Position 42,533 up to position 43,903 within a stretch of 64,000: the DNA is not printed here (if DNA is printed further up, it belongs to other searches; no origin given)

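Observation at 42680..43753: Orphan NapH-like polyferredoxin yccM beside the tor locus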

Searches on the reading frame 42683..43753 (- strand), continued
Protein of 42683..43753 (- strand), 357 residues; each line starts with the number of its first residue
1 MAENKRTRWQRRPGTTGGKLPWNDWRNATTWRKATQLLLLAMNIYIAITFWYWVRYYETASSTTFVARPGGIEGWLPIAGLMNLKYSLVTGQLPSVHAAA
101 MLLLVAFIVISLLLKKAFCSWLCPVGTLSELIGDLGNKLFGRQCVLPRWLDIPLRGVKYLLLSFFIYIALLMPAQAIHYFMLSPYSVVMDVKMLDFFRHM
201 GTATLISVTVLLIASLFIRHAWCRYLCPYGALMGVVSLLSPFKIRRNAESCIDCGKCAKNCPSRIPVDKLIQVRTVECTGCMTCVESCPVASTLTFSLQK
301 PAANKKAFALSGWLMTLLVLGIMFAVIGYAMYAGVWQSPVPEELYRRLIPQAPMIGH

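Call 56: find_encoding_contigs(protein=P0127, flank=6000, max_places=3)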
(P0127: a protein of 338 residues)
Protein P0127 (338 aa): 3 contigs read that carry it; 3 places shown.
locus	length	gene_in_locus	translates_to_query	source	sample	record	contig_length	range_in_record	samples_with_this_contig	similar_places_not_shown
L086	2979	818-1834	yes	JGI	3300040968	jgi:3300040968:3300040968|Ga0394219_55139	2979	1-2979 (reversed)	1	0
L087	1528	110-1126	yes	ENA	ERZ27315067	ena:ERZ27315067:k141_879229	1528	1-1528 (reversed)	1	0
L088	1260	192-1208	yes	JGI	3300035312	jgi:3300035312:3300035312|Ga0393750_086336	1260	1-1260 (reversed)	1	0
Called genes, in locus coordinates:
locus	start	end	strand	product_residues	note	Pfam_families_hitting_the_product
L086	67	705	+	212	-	PF05140:ResB (faint)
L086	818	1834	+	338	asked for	PF12801:Fer4_5, PF13237:Fer4_10 (weak), PF14697:Fer4_21 (weak)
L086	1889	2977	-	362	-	?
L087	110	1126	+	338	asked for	PF12801:Fer4_5, PF13237:Fer4_10 (weak), PF14697:Fer4_21 (weak)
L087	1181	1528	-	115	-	?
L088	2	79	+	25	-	?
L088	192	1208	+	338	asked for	PF12801:Fer4_5, PF13237:Fer4_10 (weak), PF14697:Fer4_21 (weak)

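Call 57: find_encoding_contigs(protein=P0131, flank=6000, max_places=3)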
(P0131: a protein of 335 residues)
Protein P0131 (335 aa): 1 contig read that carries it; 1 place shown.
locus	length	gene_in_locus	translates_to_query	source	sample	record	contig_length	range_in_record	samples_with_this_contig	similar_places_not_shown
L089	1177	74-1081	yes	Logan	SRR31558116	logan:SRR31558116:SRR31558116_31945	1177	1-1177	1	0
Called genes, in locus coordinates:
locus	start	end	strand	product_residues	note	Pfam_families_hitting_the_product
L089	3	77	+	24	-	?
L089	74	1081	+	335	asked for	PF12801:Fer4_5, PF00037:Fer4 (faint), PF12837:Fer4_6 (faint), PF12801:Fer4_5 (weak), PF13187:Fer4_9 (faint), PF13237:Fer4_10 (weak)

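Call 58: find_encoding_contigs(protein=P0152, flank=6000, max_places=3)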
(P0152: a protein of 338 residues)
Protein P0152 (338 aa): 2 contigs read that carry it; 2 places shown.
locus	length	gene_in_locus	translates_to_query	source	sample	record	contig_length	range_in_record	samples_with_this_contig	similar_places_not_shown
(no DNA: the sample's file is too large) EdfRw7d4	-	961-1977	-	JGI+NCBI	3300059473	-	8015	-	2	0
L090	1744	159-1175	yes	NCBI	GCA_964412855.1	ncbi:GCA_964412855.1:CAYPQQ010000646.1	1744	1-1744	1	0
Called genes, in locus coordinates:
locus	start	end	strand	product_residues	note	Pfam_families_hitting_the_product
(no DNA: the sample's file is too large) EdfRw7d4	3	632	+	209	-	?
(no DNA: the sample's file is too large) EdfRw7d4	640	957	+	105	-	-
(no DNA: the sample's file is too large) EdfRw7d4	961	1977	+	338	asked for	PF12801:Fer4_5, PF00037:Fer4 (faint), PF13183:Fer4_8 (faint), PF13187:Fer4_9 (faint), PF12801:Fer4_5, PF13237:Fer4_10, PF13746:Fer4_18 (weak), PF14697:Fer4_21, +1 more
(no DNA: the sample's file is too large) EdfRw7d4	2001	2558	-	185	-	PF00482:T2SSF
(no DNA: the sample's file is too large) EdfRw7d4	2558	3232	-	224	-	PF00482:T2SSF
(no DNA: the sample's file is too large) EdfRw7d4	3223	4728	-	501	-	PF00437:T2SSE, PF27713:UCP018868 (weak)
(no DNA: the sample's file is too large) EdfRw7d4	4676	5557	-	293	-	-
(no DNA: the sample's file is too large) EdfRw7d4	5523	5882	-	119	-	-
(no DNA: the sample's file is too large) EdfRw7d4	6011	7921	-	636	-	-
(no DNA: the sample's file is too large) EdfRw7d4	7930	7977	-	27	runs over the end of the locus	?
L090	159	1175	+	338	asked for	PF12801:Fer4_5, PF00037:Fer4 (faint), PF13183:Fer4_8 (faint), PF13187:Fer4_9 (faint), PF12801:Fer4_5, PF13237:Fer4_10, PF13746:Fer4_18 (weak), PF14697:Fer4_21, +1 more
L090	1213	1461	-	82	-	-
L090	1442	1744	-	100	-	?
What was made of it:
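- Tried and rejected: Most sit on contigs of 1-3 kb and gave nothing (calls 56-58).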

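Call 59: list_cluster_members(proteins=[P0135, P0137, P0146, P0157, P0161, P0166, P0170, P0186, P0190, P0174])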
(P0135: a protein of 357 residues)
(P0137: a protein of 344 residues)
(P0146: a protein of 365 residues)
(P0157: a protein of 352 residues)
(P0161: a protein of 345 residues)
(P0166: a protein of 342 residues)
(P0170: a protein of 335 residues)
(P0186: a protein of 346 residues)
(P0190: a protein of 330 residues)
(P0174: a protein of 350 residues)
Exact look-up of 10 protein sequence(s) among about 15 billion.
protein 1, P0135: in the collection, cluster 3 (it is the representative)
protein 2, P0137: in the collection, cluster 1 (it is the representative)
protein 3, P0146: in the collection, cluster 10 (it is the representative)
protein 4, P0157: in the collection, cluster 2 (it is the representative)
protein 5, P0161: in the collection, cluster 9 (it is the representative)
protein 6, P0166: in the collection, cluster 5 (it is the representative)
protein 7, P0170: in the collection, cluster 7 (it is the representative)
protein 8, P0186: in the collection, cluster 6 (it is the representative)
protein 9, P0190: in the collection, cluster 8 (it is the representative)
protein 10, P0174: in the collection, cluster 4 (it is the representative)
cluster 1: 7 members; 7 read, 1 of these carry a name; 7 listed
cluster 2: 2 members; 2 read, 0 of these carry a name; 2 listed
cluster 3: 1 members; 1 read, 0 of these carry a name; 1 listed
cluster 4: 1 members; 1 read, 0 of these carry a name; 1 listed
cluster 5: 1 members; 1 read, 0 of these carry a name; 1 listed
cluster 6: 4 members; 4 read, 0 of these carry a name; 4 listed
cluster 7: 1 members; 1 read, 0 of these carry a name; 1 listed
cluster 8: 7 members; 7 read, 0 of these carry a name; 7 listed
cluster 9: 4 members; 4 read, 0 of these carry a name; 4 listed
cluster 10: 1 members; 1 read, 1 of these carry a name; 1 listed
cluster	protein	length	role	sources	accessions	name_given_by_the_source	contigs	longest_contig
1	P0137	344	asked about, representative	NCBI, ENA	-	-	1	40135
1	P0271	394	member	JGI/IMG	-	NAD-dependent dihydropyrimidine dehydrogenase PreA subunit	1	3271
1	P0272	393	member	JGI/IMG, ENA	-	-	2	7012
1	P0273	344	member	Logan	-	-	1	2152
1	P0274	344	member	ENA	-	-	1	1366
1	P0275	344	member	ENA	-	-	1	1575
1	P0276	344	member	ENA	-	-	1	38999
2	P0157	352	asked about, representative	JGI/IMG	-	-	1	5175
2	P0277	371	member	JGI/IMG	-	-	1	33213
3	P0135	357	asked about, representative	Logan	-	-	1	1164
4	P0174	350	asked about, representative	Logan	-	-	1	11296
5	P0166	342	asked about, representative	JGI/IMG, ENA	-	-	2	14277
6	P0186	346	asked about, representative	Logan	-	-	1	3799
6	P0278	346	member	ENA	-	-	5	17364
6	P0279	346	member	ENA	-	-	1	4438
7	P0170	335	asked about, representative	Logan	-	-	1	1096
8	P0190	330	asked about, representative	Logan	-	-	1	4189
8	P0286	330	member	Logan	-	-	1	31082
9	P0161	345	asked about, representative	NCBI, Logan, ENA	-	-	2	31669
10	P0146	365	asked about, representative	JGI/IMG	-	polyferredoxin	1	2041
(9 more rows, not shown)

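Call 60: find_encoding_contigs(protein=P0137, flank=7000, max_places=1)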
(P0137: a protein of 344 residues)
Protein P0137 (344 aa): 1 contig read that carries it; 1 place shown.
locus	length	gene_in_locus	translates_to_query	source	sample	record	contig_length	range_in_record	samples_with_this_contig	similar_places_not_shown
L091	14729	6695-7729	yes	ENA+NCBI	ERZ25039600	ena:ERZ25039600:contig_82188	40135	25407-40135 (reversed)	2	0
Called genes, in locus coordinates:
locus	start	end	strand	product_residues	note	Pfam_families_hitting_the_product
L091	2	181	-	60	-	?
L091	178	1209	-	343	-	-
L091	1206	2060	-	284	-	-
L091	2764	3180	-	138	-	PF07690:MFS_1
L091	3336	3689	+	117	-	-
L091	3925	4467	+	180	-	PF08212:Lipocalin_2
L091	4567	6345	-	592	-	PF00501:AMP-binding, PF23562:AMP-binding_C_3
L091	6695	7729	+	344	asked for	PF12801:Fer4_5, PF12838:Fer4_7 (faint), PF00037:Fer4 (faint), PF12801:Fer4_5, PF13237:Fer4_10, PF14697:Fer4_21 (weak)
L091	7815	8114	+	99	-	PF14451:Ub-Mut7C (faint)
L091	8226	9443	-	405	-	PF07228:SpoIIE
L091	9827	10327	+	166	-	-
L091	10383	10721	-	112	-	-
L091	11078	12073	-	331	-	PF13237:Fer4_10 (faint), PF14697:Fer4_21, PF12838:Fer4_7 (weak), PF13187:Fer4_9 (weak), PF00037:Fer4, PF12797:Fer4_2 (weak), PF12837:Fer4_6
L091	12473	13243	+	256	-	PF02463:SMC_N (weak), PF00005:ABC_tran, PF13304:AAA_21 (weak)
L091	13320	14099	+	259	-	PF00497:SBP_bac_3, PF10613:Lig_chan-Glu_bd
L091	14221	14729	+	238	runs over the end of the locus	PF00528:BPD_transp_1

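Call 61: find_encoding_contigs(protein=P0277, flank=7000, max_places=1)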
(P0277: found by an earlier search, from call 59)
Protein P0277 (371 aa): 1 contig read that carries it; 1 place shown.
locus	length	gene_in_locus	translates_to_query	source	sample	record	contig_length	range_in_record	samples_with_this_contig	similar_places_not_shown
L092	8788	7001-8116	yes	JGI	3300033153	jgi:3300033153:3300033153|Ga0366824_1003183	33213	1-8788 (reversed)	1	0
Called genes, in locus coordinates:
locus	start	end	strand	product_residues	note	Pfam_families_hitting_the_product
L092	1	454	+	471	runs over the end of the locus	PF00375:SDF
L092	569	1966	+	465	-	PF03616:Glt_symporter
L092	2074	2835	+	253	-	PF12833:HTH_18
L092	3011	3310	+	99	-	PF04316:FlgM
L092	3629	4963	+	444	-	PF13393:tRNA-synt_His, PF03129:HGTP_anticodon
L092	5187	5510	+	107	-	PF00085:Thioredoxin, PF13098:Thioredoxin_2, PF13905:Thioredoxin_8 (faint)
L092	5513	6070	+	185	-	PF03190:Thioredox_DsbH, PF13899:Thioredoxin_7, PF00085:Thioredoxin, PF13098:Thioredoxin_2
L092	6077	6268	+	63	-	-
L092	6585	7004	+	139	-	PF02082:Rrf2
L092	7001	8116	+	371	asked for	PF12801:Fer4_5, PF00037:Fer4 (faint), PF12801:Fer4_5, PF13237:Fer4_10 (weak), PF14697:Fer4_21 (weak)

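Call 62: find_encoding_contigs(protein=P0286, flank=7000, max_places=1)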
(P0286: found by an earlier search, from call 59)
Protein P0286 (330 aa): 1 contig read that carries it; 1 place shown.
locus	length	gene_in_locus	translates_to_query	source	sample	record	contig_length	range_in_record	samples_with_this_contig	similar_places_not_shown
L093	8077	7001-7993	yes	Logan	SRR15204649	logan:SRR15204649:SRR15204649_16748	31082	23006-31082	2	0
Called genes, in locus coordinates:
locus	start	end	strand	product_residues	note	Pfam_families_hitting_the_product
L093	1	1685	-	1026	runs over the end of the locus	PF00873:ACR_tran, PF03176:MMPL, PF02355:SecD_SecF_C (faint)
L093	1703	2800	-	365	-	PF25917:BSH_RND, PF25973:BSH_CzcB, PF25984:BSH_YknX (weak), PF25881:HH_YBHG, PF25876:HH_MFP_RND, PF25954:Beta-barrel_RND_2, PF25967:RND-MFP_C, PF25989:YknX_C, +5 more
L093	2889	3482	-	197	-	PF00440:TetR_N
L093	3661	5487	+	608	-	PF06480:FtsH_ext, PF00004:AAA, PF17862:AAA_lid_3, PF01434:Peptidase_M41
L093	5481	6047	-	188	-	PF00929:RNase_T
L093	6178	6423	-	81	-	-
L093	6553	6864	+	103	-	-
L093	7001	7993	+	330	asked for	PF12801:Fer4_5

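Call 63: find_encoding_contigs(protein=P0161, flank=7000, max_places=1)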
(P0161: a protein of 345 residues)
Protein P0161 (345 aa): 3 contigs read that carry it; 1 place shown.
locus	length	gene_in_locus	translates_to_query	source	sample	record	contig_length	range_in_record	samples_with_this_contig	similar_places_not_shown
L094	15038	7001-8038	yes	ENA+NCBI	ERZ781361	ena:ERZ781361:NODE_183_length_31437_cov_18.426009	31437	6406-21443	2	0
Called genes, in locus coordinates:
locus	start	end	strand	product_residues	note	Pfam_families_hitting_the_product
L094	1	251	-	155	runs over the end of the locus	PF00636:Ribonuclease_3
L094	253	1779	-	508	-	PF01406:tRNA-synt_1e, PF01921:tRNA-synt_1f (faint), PF00133:tRNA-synt_1 (faint), PF09334:tRNA-synt_1g (faint), PF09190:DALR_2, PF23493:CysS_C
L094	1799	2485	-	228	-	PF06426:SATase_N (weak), PF25084:LbH_EIF2B (faint), PF25087:GMPPB_C (faint), PF00132:Hexapep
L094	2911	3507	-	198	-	PF03330:DPBB_1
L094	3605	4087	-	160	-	PF02542:YgbB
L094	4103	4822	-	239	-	PF01128:IspD, PF12804:NTP_transf_3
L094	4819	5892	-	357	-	PF27675:YCF81_N, PF01850:PIN (weak)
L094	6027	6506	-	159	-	PF02559:CarD_TRCF_RID, PF21095:CarD_C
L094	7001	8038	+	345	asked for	PF12801:Fer4_5, PF00037:Fer4 (faint), PF13746:Fer4_18 (faint), PF12801:Fer4_5, PF13237:Fer4_10 (weak)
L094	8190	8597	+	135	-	-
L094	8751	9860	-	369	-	PF02457:DAC, PF10635:DisA-linker, PF12826:HHH_2 (faint)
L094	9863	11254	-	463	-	PF18073:Zn_ribbon_LapB, PF13481:AAA_25, PF03796:DnaB_C (weak), PF06745:ATPase, PF23442:DUF7125, PF13191:AAA_16 (weak), PF13541:ChlI (weak), PF05362:Lon_C (faint)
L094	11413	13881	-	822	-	PF02861:Clp_N, PF23569:NBD_SMAX1, PF00004:AAA, PF17871:AAA_lid_9, PF07724:AAA_2, PF00004:AAA, PF07728:AAA_5, PF10431:ClpB_D2-small, +14 more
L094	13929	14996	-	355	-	PF00217:ATP-gua_Ptrans, PF27454:McsB_C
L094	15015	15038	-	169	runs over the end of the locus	PF02151:UVR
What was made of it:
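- Tried and rejected: Longer ones were mostly solitary genes in housekeeping neighbourhoods (calls 60, 62, 63).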

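Call 64: search_protein_families(proteins=[L092:6585-7004:+, L094:8190-8597:+, L091:7815-8114:+, L091:11078-12073:-], library=ncbifam, max_evalue=0.001)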
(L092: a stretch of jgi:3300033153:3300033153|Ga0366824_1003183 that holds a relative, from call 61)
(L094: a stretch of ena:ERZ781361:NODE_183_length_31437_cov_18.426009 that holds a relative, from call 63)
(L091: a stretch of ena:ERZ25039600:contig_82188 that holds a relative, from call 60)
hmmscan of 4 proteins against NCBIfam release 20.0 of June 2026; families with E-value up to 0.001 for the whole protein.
L092:6585-7004:+ (139 aa): 7 families
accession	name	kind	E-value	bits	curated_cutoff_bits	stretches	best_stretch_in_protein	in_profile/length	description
TIGR00738.1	rrf2_super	superfamily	2.5e-29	101.8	73.3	1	5-135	2-132/132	Rrf2 family transcriptional regulator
TIGR02944.1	suf_reg_Xantho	equivalog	1.8e-19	70.4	110.65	1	7-133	5-130/130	SUF system Fe-S cluster assembly regulator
TIGR02010.1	IscR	equivalog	2.6e-14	53.2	207.55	1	32-137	29-133/135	Fe-S cluster assembly transcriptional regulator IscR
NF008240.0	PRK11014.1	equivalog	1.5e-10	41.3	182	1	6-136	3-130/141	nitric oxide-sensing transcriptional repressor NsrR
NF008886.0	PRK11920.1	equivalog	1e-08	35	193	1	35-134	31-131/153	iron-responsive transcriptional regulator RirA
NF008110.0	PRK10857.1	equivalog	2.1e-08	34.1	275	1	34-135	31-131/164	Fe-S cluster assembly transcriptional regulator IscR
NF047409.1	Cys_reg_CymR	equivalog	2e-06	28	195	1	32-136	29-126/139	cysteine metabolism transcriptional regulator CymR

L094:8190-8597:+ (135 aa): 0 families

L091:7815-8114:+ (99 aa): 0 families

L091:11078-12073:- (331 aa): 49 families (the best 25 are shown)
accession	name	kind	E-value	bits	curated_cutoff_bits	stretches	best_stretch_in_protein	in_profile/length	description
TIGR02700.1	flavo_MJ0208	hypoth_equivalog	9.5e-10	38.1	251.35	1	267-320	144-196/234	dihydromethanopterin reductase (acceptor)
NF040770.1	hetero_SS_HdrA2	exception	1.5e-09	36.6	1100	1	264-326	570-631/777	CoB-CoM heterodisulfide reductase HdrA2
TIGR02179.1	PorD_KorD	subfamily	4.3e-09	36.4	60.05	1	264-321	18-75/78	2-oxoacid:acceptor oxidoreductase, delta subunit, pyruvate/2-ketoisovalerate family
NF041891.1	hdrA_Methbact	equivalog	8.7e-09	34.1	1300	1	267-325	568-625/762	ferredoxin:CoB-CoM heterodisulfide reductase subunit HdrA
NF041778.1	hetero_SS_HdrA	equivalog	1.2e-08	33.3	1400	1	266-322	582-637/771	ferredoxin:CoB-CoM heterodisulfide reductase subunit HdrA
NF040684.1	PorD_Arch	equivalog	4.5e-08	33.1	120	1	264-321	25-82/85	pyruvate synthase subunit PorD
NF058577.1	FdxA_fam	equivalog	9e-08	32.2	65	1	271-317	7-52/52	4Fe-4S ferredoxin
NF038196.1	ferrodoxin_EFR1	subfamily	9.3e-08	32.4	75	1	268-321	182-232/242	EFR1 family ferrodoxin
NF007202.0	PRK09623.1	equivalog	1.1e-07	32.1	166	1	260-321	40-101/105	3-methyl-2-oxobutanoate dehydrogenase subunit delta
NF045790.1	OxalOxreddelta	equivalog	1.1e-07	31.3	230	1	264-321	253-309/316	oxalate oxidoreductase subunit delta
TIGR03224.1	benzo_boxA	equivalog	2.1e-07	30.2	459.2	1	268-319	7-57/411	benzoyl-CoA 2,3-epoxidase subunit BoxA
NF040864.1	HgcB_ferredoxin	equivalog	4.8e-07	29.5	99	1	268-321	11-64/93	mercury methylation ferredoxin HgcB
NF043069.1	T4HPD_activ_SAM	equivalog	9.8e-07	28.4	425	1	269-320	49-99/299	trans-4-hydroxy-L-proline dehydratase activase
NF009408.0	PRK12769.1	equivalog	1.3e-06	26.9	1003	1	265-321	51-105/659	formate-dependent uric acid utilization protein AegA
NF007203.0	PRK09624.1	equivalog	2.8e-06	27.5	171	1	264-321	44-101/105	pyuvate ferredoxin oxidoreductase subunit delta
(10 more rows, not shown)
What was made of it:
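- One locus has an rrf2-yccM operon with overlapping start and stop (calls 61, 64).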
